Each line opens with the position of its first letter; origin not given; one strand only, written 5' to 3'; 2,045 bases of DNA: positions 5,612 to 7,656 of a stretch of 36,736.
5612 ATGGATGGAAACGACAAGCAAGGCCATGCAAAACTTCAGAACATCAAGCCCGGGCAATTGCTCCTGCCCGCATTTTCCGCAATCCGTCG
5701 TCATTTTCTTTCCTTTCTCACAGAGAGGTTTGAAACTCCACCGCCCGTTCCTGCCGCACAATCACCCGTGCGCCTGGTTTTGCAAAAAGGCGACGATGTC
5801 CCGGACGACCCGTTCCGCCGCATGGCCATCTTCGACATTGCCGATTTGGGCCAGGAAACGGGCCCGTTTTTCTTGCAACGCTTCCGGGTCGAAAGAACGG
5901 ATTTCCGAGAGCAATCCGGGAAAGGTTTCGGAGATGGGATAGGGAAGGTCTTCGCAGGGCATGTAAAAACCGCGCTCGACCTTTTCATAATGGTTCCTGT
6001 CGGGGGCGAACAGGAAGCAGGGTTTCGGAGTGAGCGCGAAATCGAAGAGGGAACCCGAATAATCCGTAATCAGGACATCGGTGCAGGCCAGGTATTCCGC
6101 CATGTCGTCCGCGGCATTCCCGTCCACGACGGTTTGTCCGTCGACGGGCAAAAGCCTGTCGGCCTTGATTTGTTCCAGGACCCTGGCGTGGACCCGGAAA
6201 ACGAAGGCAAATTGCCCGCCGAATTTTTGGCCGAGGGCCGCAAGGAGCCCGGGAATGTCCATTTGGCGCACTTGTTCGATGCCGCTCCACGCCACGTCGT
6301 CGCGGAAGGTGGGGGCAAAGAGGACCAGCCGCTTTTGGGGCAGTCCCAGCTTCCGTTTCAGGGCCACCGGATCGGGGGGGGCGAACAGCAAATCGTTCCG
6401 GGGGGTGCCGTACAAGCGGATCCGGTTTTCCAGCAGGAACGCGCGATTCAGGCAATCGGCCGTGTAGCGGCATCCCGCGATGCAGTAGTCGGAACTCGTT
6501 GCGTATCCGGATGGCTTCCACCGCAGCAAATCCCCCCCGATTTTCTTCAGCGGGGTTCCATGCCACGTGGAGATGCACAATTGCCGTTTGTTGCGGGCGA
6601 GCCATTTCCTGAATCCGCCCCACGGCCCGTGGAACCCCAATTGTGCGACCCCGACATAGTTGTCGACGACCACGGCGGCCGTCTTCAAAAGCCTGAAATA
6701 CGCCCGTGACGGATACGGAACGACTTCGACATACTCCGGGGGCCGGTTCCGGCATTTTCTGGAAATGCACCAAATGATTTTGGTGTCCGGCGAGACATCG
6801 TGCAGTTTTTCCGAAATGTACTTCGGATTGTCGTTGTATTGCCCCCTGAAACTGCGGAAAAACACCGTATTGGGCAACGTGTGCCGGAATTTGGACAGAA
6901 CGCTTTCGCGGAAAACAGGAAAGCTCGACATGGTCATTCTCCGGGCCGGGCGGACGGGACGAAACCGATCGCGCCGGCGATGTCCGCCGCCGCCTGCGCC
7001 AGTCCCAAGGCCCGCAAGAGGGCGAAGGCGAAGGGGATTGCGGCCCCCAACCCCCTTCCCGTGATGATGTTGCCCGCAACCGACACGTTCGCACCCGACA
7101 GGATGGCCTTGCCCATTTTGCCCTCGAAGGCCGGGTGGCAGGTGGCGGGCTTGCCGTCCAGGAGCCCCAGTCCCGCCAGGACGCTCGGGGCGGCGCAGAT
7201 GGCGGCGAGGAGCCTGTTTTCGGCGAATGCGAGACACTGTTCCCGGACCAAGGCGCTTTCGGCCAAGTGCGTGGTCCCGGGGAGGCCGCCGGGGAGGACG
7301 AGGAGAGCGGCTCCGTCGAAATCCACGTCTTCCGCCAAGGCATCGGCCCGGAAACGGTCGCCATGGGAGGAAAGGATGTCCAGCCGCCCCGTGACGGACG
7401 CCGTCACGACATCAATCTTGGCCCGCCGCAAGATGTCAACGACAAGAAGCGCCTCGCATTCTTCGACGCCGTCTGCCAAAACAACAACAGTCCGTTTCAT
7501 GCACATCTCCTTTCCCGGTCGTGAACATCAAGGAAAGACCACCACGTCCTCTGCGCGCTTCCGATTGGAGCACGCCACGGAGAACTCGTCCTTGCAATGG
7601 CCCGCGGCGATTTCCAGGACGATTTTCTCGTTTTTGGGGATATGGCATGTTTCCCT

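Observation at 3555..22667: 19-gene unidirectional glycan operon combining a Wzx/Wzy pathway with teichoic-acid-type glycerol-phosphate chemistry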

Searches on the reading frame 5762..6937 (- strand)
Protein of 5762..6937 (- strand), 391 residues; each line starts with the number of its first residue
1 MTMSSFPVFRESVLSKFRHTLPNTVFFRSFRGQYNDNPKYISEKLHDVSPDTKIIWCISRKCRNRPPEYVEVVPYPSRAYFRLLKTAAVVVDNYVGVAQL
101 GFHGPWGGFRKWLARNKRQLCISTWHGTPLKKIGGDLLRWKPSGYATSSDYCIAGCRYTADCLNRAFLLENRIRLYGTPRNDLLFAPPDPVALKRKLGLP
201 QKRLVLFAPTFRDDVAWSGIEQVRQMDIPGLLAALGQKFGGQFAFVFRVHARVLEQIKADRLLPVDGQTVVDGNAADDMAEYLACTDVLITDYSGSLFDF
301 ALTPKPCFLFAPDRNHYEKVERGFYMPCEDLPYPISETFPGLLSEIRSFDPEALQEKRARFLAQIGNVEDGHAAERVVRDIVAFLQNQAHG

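Call 8: search_protein_families(library=ncbifam, proteins=[window:5762-6937:-], max_evalue=0.01)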
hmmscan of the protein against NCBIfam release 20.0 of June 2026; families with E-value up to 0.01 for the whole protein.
window:5762-6937:- (391 aa): 3 families
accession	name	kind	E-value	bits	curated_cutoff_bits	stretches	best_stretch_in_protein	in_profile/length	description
NF041712.1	techglyph_taseTarF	equivalog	3.9e-39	134.8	550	1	22-382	26-387/388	teichoic acid glycerol-phosphate transferase TarF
NF041713.1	Tar_polymTarL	equivalog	3.2e-15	55.8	1000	1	170-382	351-560/562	teichoic acid ribitol-phosphate polymerase TarL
NF041711.1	TagprimaseTarB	equivalog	3.8e-06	26.4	500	0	278-330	260-311/362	teichoic acid glycerol-phosphate primase TarB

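Call 93: search_solved_structures(query=window:5762-6937:-, max_evalue=0.001, show_alignments=1)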
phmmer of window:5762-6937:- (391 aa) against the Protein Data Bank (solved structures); distinct sequences matched with E-value up to 0.001: 5.
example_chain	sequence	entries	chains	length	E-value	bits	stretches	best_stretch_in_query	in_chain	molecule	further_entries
3l7i_A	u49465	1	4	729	1.8e-37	132.1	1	17-380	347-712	Teichoic acid biosynthesis protein F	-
3l7j_A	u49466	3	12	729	1.7e-36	128.9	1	17-380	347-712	Teichoic acid biosynthesis protein F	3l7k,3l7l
3l7m_A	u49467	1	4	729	2.6e-36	128.3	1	17-380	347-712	Teichoic acid biosynthesis protein F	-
8qoy_A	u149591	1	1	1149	1.1e-15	60.3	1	109-379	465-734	TagF-like capsule polymerase Cps3D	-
8va1_A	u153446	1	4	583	1.5e-13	53.3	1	170-382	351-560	Teichoic acid ribitol-phosphate polymerase TarL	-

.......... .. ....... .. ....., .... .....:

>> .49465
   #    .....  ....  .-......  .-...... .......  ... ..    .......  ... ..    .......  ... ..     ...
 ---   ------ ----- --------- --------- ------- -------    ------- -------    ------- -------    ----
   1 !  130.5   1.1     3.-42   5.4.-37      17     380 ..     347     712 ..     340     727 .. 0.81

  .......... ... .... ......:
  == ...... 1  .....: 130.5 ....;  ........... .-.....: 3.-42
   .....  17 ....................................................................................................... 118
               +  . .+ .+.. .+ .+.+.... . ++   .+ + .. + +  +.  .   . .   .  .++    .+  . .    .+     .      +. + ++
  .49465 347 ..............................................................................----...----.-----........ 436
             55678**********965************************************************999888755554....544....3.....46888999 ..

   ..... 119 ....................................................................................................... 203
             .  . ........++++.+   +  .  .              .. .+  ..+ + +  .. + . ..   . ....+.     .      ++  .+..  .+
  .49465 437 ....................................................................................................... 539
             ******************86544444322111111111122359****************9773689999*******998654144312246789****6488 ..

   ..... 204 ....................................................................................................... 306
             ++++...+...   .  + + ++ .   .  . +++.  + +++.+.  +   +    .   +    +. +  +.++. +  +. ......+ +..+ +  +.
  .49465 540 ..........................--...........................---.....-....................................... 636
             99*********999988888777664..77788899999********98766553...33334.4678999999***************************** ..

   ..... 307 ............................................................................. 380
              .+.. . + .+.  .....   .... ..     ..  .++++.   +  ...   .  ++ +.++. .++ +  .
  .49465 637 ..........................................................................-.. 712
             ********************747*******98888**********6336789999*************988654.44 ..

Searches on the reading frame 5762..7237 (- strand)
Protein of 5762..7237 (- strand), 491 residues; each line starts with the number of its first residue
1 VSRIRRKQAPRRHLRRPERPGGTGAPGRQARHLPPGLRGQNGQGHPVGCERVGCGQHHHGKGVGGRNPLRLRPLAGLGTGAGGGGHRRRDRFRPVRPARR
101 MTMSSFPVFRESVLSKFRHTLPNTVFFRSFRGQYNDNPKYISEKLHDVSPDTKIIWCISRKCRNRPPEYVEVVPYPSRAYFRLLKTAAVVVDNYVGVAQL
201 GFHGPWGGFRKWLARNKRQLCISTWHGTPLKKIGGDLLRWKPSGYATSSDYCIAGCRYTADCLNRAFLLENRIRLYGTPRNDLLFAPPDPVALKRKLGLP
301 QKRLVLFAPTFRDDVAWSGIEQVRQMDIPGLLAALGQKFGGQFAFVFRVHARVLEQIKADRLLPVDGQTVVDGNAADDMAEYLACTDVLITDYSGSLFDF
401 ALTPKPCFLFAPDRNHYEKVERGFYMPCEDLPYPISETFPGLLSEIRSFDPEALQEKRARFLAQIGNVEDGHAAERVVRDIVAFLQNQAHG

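Call 4: search_protein_families(library=pfam, proteins=[window:5762-7237:-], max_evalue=0.01)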
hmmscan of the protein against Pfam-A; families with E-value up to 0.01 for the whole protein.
window:5762-7237:- (491 aa): 1 family
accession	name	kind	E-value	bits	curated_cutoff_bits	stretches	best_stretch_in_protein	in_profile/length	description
PF04464.20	Glyphos_transf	-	1.1e-64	219.1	22.1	1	120-482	11-366/367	CDP-Glycerol:Poly(glycerophosphate) glycerophosphotransferase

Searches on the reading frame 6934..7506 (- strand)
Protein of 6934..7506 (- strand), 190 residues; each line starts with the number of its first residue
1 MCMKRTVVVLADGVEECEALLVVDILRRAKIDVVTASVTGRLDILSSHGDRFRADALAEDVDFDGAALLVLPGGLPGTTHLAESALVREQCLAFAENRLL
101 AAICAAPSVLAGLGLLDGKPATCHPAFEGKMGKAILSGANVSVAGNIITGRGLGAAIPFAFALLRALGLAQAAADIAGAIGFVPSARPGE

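Call 4: search_protein_families(library=pfam, proteins=[window:6934-7506:-], max_evalue=0.01)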
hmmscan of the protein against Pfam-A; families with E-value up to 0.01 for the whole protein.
window:6934-7506:- (190 aa): 1 family
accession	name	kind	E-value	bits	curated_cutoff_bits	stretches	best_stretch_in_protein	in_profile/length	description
PF01965.30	DJ-1_PfpI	-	5e-33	114.7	26.6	1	4-165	1-164/165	DJ-1/PfpI family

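Call 8: search_protein_families(library=ncbifam, proteins=[window:6934-7506:-], max_evalue=0.01)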
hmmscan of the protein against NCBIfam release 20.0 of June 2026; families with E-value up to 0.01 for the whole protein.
window:6934-7506:- (190 aa): 5 families
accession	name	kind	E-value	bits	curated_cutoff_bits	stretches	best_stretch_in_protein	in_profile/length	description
TIGR01383.1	not_thiJ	equivalog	8.9e-41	139.6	131.25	1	6-177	2-178/180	DJ-1 family glyoxalase III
NF008605.0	PRK11574.1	equivalog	3.3e-21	76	252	1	6-179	5-184/196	protein deglycase YajL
TIGR01382.1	PfpI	subfamily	3.4e-14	52.7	139.05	1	7-167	3-168/169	DJ-1/PfpI/YhbO family deglycase/protease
NF040823.1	deglyc_PfpI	equivalog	1.2e-10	41.5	330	1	7-154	4-152/166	deglycase PfpI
NF006902.0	PRK09393.1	equivalog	0.00041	19.6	425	1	63-177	74-192/327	transcriptional regulator FtrA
